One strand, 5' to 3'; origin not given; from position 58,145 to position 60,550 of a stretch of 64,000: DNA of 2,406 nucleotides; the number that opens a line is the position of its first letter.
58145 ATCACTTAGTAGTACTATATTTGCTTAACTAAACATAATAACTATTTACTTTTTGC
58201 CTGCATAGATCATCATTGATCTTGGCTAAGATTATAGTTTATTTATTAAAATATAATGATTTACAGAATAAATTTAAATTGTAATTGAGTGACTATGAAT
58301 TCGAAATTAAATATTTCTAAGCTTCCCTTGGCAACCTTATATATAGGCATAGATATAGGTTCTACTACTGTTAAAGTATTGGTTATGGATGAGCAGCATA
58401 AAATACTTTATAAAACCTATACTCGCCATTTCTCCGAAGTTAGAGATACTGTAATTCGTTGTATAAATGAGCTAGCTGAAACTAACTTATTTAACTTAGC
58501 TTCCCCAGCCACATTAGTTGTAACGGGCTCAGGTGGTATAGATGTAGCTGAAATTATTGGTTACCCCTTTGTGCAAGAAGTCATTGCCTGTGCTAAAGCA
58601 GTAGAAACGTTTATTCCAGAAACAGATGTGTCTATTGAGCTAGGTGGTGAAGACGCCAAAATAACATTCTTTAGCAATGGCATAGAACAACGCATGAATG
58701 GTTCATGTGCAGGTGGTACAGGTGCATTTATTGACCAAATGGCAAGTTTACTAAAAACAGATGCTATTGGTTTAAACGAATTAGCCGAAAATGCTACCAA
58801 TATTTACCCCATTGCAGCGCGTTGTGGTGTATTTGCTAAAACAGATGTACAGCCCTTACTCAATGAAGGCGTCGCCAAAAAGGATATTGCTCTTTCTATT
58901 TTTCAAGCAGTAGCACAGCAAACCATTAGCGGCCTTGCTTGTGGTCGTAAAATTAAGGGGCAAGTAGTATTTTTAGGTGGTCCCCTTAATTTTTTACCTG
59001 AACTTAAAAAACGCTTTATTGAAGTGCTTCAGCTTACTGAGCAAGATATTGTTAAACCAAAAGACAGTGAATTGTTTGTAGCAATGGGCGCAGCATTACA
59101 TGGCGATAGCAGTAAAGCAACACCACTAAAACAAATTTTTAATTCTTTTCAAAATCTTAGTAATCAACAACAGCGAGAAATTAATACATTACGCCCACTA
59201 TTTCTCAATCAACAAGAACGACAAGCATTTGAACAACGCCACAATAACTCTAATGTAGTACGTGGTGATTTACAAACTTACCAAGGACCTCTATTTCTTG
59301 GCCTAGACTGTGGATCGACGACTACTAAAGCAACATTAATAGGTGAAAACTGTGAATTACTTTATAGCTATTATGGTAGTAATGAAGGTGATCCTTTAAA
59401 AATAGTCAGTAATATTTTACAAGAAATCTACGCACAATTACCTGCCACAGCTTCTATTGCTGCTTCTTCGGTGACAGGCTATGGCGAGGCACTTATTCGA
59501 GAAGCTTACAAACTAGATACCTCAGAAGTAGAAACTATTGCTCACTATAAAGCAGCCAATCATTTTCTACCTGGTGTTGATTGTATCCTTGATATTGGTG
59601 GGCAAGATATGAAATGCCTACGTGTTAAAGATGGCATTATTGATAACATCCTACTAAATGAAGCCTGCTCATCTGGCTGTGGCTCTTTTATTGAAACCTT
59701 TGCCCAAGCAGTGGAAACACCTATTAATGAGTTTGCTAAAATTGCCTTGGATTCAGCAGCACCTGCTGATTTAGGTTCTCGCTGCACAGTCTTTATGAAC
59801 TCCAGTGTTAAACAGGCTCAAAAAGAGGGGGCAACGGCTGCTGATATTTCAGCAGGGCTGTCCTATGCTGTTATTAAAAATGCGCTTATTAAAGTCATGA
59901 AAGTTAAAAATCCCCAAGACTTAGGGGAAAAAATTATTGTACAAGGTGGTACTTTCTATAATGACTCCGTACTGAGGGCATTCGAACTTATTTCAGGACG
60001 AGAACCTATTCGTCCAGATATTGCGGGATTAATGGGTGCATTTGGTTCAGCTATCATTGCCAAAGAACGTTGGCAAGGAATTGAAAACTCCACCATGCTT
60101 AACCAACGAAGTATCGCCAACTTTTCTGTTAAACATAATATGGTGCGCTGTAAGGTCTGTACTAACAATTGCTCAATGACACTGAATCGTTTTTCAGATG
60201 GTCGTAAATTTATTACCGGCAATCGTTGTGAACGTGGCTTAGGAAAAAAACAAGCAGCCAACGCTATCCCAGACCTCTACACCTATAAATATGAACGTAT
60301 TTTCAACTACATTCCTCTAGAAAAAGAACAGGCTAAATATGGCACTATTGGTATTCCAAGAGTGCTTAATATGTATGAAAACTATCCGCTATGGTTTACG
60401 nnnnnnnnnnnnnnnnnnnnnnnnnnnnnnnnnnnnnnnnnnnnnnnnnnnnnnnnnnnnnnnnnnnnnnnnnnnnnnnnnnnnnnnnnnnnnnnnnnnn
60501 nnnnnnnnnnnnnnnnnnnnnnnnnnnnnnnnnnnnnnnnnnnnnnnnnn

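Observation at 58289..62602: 1437-aa single-polypeptide fusion of two radical-dehydratase activase ATPases with a dehydratase-like Cys-rich module, next to a c-di-GMP phosphodiesterase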

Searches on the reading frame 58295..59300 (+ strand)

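Call 10: search_protein_families(library=pfam, proteins=[window:58295-59300:+], max_evalue=0.1)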
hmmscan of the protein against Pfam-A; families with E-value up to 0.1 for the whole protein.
window:58295-59300:+ (335 aa): 7 families
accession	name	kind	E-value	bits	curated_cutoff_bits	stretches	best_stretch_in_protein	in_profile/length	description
PF01869.26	BcrAD_BadFG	-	6.4e-26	91.9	31.5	1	17-269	1-270/271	BadF/BadG/BcrA/BcrD ATPase family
PF00480.26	ROK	-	0.0016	18.5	22.9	1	16-80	1-66/294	ROK family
PF00370.27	FGGY_N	-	0.0027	17.8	28.8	1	15-47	1-33/245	FGGY family of carbohydrate kinases, N-terminal domain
PF01548.23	DEDD_Tnp_IS110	-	0.012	15.8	29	1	17-56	1-40/155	Transposase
PF02350.25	Epimerase_2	-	0.039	13.2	30.6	0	32-93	226-282/347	UDP-N-acetylglucosamine 2-epimerase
PF13941.12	MutL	-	0.043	13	27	1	18-64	3-52/450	MutL protein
PF05378.19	Hydant_A_N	-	0.069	13.3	25.2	0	17-63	2-45/176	Hydantoinase/oxoprolinase N-terminal region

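Call 50: search_solved_structures(query=window:58295-59300:+, max_evalue=0.001, show_alignments=2)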
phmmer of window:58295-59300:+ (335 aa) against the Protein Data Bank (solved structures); distinct sequences matched with E-value up to 0.001: 5.
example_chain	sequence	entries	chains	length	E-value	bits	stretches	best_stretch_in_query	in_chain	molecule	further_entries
4eht_A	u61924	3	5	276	6.1e-22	81.8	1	17-281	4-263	Activator of 2-hydroxyisocaproyl-CoA dehydratase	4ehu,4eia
1hux_A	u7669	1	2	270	4.5e-21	78.9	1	16-230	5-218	ACTIVATOR OF (R)-2-HYDROXYGLUTARYL-COA DEHYDRATASE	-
7yyl_E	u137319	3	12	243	1.1e-18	71.1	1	16-268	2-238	Putative CoA-substrate-specific enzyme activase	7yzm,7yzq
9gai_C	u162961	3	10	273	8.5e-18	68.2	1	16-233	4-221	3-methylbenzoyl-CoA reductase delta subunit MbdP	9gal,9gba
9gai_D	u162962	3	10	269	4.7e-15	59.2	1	18-273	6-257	3-methylbenzoyl-CoA reductase alpha subunit MbdQ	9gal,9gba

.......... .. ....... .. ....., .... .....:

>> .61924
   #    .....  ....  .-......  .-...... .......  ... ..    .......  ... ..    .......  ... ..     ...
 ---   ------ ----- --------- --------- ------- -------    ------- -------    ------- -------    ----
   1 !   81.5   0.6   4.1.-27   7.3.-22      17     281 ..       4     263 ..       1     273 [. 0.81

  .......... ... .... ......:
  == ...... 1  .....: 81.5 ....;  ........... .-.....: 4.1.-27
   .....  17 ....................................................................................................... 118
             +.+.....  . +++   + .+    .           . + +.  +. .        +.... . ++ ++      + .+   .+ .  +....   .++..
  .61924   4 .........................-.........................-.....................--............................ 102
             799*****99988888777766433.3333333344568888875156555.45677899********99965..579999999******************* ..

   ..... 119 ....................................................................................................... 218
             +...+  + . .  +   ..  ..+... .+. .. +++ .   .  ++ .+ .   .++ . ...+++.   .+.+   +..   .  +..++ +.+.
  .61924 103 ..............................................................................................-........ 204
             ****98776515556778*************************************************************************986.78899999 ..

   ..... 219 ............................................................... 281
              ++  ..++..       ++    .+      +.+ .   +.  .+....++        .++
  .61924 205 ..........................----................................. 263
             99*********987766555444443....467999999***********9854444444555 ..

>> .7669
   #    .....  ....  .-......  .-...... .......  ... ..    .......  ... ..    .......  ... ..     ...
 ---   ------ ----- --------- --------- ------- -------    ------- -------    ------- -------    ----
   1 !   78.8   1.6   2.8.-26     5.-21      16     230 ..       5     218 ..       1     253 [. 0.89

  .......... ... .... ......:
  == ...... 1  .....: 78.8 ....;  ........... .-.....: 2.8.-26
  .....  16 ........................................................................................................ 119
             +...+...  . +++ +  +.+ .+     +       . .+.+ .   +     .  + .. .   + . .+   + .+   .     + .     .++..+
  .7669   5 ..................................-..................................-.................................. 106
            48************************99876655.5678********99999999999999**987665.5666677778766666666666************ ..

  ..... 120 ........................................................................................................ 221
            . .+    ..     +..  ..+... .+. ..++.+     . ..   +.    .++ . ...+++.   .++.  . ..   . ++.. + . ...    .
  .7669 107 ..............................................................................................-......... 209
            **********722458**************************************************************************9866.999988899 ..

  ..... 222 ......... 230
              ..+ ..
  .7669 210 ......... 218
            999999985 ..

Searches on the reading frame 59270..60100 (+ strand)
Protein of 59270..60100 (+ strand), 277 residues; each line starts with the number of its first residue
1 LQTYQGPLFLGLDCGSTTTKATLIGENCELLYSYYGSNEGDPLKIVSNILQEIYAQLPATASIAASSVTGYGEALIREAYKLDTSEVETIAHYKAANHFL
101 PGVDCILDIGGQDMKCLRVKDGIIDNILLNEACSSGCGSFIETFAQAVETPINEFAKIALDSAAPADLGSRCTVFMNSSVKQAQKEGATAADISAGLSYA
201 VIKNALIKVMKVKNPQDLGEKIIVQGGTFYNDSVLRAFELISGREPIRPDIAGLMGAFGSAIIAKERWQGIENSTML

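Call 51: search_solved_structures(query=window:59270-60100:+, max_evalue=0.001, show_alignments=2)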
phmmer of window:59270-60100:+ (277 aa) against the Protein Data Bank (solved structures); distinct sequences matched with E-value up to 0.001: 5.
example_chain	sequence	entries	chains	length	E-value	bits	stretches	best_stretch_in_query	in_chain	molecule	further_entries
4eht_A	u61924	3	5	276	5.5e-31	111.3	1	10-266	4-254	Activator of 2-hydroxyisocaproyl-CoA dehydratase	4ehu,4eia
1hux_A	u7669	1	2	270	1.2e-26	97.1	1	10-266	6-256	ACTIVATOR OF (R)-2-HYDROXYGLUTARYL-COA DEHYDRATASE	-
9gai_D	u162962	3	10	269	1.7e-26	96.6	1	11-274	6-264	3-methylbenzoyl-CoA reductase alpha subunit MbdQ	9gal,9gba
7yyl_E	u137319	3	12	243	8.1e-19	71.5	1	8-266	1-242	Putative CoA-substrate-specific enzyme activase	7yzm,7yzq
9gai_C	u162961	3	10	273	6.3e-11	45.6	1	10-265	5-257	3-methylbenzoyl-CoA reductase delta subunit MbdP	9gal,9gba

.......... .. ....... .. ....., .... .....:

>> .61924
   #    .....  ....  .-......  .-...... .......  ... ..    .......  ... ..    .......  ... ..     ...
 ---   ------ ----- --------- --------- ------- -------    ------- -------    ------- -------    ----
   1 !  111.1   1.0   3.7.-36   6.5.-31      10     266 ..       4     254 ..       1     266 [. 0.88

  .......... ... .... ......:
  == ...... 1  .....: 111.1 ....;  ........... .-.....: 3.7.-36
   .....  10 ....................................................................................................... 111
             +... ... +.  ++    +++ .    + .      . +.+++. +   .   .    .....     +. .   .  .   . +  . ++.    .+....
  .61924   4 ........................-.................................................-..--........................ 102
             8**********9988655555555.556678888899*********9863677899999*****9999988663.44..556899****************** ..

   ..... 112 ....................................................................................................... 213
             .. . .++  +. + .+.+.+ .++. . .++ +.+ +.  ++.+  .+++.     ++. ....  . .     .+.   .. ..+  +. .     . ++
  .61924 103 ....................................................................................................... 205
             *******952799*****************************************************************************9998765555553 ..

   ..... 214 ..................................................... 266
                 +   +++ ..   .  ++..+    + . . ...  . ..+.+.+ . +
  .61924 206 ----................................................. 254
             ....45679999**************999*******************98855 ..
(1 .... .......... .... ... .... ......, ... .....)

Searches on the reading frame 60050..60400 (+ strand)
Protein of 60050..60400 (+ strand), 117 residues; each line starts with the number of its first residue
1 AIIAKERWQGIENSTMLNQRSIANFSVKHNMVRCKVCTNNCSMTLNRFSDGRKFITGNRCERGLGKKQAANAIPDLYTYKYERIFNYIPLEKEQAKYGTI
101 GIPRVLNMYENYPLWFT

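Call 10: search_protein_families(library=pfam, proteins=[window:60050-60400:+], max_evalue=0.1)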
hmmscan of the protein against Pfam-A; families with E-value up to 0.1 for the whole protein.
window:60050-60400:+ (117 aa): 1 family
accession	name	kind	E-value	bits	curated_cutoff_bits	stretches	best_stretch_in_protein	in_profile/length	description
PF09989.15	DUF2229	-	1.4e-05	25.3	29.4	1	99-117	1-19/218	CoA enzyme activase uncharacterised domain (DUF2229)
